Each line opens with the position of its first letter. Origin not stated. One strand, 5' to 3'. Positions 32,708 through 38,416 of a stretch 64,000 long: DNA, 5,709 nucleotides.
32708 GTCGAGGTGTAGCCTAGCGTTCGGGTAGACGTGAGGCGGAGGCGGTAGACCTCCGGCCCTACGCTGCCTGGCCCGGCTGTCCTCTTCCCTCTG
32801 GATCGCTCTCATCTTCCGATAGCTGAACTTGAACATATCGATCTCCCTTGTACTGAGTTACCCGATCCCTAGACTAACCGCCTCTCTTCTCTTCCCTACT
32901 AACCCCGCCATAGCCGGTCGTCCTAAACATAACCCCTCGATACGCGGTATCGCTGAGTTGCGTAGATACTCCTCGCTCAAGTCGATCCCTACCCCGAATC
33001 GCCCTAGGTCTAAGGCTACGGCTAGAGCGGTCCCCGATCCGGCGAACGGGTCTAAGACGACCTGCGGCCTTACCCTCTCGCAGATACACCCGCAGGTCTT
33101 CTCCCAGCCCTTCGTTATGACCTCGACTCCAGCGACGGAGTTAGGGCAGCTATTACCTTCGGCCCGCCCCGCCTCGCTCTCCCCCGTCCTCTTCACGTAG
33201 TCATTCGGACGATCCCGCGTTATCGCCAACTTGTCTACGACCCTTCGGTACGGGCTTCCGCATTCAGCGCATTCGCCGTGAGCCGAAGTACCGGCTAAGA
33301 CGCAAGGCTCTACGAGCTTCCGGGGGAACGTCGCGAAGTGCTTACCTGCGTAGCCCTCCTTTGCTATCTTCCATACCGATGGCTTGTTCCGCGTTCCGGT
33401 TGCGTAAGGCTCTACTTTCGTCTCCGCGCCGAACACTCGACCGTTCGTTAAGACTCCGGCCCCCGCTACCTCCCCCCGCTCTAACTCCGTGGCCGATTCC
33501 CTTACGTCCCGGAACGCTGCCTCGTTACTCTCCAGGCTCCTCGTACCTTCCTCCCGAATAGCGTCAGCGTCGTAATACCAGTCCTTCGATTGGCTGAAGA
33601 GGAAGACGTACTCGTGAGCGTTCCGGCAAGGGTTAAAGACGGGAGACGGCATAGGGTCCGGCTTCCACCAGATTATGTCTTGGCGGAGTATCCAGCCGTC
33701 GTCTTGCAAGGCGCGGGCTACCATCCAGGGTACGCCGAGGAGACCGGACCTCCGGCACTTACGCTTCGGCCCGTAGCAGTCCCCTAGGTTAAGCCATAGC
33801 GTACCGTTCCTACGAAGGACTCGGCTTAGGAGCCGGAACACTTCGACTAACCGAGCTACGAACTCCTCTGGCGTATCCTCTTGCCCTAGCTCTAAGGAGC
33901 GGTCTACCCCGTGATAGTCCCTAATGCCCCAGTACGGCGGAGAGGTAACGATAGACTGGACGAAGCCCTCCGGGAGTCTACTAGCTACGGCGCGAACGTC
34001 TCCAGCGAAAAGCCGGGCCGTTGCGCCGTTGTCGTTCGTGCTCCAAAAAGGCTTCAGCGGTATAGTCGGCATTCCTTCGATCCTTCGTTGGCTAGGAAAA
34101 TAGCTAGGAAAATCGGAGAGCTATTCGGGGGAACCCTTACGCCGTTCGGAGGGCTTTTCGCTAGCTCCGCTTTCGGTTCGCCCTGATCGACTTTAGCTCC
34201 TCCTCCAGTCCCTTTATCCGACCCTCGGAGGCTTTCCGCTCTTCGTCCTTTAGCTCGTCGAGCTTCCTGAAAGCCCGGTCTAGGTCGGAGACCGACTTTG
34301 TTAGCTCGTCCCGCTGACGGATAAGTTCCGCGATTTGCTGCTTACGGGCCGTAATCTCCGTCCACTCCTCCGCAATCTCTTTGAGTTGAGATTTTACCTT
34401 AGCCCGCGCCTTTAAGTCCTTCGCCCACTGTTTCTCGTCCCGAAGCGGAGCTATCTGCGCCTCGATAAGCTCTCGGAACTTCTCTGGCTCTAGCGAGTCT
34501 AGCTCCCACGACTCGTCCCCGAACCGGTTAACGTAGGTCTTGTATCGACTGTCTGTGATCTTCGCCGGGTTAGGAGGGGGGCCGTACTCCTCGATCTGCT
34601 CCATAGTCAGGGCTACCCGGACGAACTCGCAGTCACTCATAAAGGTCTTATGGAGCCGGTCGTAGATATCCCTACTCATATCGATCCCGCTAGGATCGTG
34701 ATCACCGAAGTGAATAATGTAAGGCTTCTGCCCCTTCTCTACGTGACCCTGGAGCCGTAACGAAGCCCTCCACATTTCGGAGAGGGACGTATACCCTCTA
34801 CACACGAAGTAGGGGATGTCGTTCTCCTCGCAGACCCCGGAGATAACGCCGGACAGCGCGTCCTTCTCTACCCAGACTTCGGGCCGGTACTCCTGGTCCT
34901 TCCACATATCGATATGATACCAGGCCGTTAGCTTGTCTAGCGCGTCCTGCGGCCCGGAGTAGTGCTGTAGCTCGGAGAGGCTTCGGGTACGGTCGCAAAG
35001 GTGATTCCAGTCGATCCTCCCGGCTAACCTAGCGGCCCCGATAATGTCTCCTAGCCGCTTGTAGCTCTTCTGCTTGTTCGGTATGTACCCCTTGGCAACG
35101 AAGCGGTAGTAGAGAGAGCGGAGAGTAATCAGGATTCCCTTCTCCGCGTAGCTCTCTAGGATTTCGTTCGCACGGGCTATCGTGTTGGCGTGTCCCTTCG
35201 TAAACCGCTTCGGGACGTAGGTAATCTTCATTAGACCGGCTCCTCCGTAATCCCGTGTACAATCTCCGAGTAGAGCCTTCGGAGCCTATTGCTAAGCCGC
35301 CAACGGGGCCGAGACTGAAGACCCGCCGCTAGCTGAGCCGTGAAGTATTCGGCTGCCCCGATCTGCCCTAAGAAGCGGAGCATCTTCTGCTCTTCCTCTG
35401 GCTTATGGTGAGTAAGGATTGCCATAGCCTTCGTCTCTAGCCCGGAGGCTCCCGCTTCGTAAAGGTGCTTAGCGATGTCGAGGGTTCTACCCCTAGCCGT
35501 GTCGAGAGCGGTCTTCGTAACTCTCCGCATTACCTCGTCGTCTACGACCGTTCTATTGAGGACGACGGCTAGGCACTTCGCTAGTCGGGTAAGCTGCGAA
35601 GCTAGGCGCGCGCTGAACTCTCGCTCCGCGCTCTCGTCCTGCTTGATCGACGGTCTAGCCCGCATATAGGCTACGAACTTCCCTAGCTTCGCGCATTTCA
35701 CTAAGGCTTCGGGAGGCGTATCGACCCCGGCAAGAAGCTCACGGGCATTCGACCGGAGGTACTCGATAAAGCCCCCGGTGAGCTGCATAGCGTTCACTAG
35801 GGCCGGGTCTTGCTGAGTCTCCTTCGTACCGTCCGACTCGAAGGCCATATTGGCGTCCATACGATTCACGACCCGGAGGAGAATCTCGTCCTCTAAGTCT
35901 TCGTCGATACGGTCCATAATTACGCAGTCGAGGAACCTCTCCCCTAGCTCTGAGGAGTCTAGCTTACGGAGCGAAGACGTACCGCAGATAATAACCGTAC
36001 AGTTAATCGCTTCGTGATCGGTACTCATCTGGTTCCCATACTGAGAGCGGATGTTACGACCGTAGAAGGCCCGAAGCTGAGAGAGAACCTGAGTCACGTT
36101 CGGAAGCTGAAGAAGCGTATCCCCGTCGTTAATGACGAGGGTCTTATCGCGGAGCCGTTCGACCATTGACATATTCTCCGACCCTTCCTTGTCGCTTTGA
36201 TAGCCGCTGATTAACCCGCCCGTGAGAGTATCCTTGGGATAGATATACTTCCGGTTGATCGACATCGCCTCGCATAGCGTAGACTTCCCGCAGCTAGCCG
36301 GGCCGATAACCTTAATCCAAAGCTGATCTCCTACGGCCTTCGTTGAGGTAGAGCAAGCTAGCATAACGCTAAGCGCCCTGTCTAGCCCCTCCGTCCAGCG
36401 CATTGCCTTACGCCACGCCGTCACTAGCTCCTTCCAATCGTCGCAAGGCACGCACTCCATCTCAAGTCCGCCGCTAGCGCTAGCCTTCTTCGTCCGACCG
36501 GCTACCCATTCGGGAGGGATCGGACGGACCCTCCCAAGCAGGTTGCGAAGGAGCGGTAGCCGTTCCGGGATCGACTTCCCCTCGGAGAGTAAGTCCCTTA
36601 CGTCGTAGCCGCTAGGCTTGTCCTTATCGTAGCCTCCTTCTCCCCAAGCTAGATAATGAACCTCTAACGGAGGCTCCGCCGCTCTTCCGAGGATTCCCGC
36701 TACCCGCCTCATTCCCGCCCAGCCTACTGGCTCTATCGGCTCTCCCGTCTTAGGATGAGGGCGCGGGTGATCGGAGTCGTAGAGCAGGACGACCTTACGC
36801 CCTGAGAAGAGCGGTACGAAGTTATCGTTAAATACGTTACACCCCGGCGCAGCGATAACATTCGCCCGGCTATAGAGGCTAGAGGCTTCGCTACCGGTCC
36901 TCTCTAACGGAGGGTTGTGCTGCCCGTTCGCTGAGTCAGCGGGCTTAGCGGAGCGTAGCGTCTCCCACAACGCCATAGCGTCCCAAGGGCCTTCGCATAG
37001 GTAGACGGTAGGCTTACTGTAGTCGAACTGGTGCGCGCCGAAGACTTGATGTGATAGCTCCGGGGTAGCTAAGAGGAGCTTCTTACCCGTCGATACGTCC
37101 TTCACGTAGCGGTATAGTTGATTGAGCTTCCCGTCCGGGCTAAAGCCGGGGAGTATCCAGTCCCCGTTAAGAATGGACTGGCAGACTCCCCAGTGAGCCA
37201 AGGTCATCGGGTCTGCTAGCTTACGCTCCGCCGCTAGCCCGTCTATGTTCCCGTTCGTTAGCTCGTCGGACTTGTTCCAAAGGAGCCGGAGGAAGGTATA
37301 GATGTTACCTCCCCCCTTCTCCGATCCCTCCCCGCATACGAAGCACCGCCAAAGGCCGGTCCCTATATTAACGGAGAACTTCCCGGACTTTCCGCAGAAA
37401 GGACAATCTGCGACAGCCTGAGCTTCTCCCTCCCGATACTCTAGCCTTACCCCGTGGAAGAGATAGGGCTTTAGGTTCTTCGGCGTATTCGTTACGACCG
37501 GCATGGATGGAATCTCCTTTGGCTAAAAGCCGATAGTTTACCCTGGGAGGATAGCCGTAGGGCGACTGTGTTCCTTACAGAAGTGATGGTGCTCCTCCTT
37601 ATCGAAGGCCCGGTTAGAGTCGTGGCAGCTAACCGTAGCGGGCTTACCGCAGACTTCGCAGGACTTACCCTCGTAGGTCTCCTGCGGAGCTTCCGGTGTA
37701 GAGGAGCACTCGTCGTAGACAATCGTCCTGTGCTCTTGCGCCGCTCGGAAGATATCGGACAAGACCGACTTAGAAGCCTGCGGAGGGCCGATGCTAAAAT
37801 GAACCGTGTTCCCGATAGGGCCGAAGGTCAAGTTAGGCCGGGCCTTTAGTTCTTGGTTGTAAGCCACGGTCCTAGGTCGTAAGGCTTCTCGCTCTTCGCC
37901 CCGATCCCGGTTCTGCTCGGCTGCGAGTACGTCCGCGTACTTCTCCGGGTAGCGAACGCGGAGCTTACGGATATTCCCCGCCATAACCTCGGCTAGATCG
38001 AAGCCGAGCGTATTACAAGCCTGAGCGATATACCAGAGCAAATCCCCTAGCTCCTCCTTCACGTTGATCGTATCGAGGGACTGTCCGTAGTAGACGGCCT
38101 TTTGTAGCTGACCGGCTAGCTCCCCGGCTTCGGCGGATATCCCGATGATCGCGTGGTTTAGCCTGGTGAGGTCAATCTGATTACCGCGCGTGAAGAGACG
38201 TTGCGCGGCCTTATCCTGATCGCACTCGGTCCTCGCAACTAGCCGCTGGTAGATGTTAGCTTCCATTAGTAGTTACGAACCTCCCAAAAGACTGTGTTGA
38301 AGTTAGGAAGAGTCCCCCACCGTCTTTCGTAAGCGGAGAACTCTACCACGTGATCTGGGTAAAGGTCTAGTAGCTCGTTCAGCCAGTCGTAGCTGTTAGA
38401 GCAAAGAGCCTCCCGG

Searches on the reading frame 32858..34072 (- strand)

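Call 51: search_protein_families(library=phrogs, proteins=[window:32858-34072:-], max_evalue=0.00001)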
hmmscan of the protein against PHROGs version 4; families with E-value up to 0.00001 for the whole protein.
window:32858-34072:- (404 aa): 4 families
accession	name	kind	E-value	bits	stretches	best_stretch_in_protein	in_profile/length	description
phrog_67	-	other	1.9e-52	180.3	1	20-383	125-348/743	DNA methyltransferase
phrog_498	-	other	2e-11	44.1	0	337-370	380-413/633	DNA methyltransferase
phrog_12517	-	unknown function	5.7e-10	39.9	0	17-98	158-236/316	-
phrog_3008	-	other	2e-07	31.6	1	337-371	171-205/244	DNA methyltransferase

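Call 76: search_protein_families(library=pfam, proteins=[window:32858-34072:-], max_evalue=0.01)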
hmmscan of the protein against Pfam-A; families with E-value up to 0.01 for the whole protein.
window:32858-34072:- (404 aa): 1 family
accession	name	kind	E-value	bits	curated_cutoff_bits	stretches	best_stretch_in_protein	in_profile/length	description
PF01555.25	N6_N4_Mtase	-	1.9e-35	123.3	26.7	2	38-263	1-180/221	DNA methylase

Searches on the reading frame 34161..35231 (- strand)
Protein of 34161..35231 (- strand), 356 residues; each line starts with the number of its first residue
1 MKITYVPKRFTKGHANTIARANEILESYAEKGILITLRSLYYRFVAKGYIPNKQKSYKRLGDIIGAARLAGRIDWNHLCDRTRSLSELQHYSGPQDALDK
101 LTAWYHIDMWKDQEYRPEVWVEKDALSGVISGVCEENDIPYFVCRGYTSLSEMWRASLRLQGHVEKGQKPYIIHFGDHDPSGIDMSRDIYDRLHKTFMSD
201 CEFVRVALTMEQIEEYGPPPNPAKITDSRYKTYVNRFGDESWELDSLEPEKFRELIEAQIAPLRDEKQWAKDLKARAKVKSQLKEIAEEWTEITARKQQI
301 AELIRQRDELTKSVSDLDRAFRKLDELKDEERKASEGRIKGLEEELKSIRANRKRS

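Call 51: search_protein_families(library=phrogs, proteins=[window:34161-35231:-], max_evalue=0.00001)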
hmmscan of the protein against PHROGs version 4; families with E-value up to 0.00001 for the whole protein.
window:34161-35231:- (356 aa): 1 family
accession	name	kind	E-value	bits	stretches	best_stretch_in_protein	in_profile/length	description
phrog_6247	-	DNA, RNA and nucleotide metabolism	1.5e-97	327.5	1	1-294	2-296/303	DNA topoisomerase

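Call 76: search_protein_families(library=pfam, proteins=[window:34161-35231:-], max_evalue=0.01)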
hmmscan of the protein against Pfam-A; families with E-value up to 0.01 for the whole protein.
window:34161-35231:- (356 aa): 0 families

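Call 78: search_solved_structures(query=window:34161-35231:-, max_evalue=1)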
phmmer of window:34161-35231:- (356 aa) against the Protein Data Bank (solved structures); distinct sequences matched with E-value up to 1: 3.
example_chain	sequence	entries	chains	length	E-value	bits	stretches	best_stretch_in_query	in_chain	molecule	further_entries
6q7l_V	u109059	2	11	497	0.93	12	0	157-273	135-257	ATPase RavA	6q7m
6q7l_U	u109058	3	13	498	0.94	12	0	157-273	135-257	ATPase RavA | RavA | RavA + Mg-ADP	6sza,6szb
3nbx_X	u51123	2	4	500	0.94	12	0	157-273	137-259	ATPase ravA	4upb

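Call 91: search_protein_families(library=padloc, proteins=[window:34161-35231:-], max_evalue=0.01)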
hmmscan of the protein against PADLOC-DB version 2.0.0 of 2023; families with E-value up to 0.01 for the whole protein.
window:34161-35231:- (356 aa): 0 families

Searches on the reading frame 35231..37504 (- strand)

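Call 51: search_protein_families(library=phrogs, proteins=[window:35231-37504:-], max_evalue=0.00001)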
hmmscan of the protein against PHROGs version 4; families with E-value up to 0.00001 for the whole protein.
window:35231-37504:- (757 aa): 3 families
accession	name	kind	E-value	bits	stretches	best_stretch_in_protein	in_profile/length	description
phrog_47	-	DNA, RNA and nucleotide metabolism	7.1e-12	45.7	1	23-73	44-93/947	DNA primase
phrog_239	-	DNA, RNA and nucleotide metabolism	7.2e-12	46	1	20-275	31-278/801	DNA primase/helicase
phrog_510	-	DNA, RNA and nucleotide metabolism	2.4e-06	27.6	0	31-61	45-77/667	DNA primase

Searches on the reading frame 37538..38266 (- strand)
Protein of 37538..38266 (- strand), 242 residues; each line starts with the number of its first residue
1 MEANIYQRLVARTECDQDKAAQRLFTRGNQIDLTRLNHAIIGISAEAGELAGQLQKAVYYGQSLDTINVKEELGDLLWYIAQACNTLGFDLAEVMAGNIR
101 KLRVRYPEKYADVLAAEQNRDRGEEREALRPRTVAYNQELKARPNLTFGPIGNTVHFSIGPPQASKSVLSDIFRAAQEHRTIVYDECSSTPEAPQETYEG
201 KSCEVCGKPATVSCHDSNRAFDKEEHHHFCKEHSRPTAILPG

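Call 3: search_protein_families(library=pfam, proteins=[window:37538-38266:-], max_evalue=0.1)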
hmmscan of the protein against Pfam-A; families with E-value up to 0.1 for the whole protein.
window:37538-38266:- (242 aa): 1 family
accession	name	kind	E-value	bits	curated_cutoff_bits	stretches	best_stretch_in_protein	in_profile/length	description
PF03819.22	MazG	-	7.5e-10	39.4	22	1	43-108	10-72/74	MazG nucleotide pyrophosphohydrolase domain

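Call 4: search_protein_families(library=phrogs, proteins=[window:37538-38266:-], max_evalue=0.01)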
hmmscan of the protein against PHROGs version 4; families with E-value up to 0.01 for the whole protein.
window:37538-38266:- (242 aa): 4 families
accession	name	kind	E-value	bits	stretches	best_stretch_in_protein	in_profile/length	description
phrog_229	-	other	6.9e-37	128.8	1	1-133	248-371/533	MazG-like pyrophosphatase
phrog_22758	-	other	8.2e-15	56.1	1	29-123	123-219/221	MazG-like pyrophosphatase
phrog_37613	-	other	2.5e-09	37.7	1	35-122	292-378/394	MazG-like pyrophosphatase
phrog_16522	-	other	8.2e-06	26.3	1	47-117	89-159/296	MazG-like pyrophosphatase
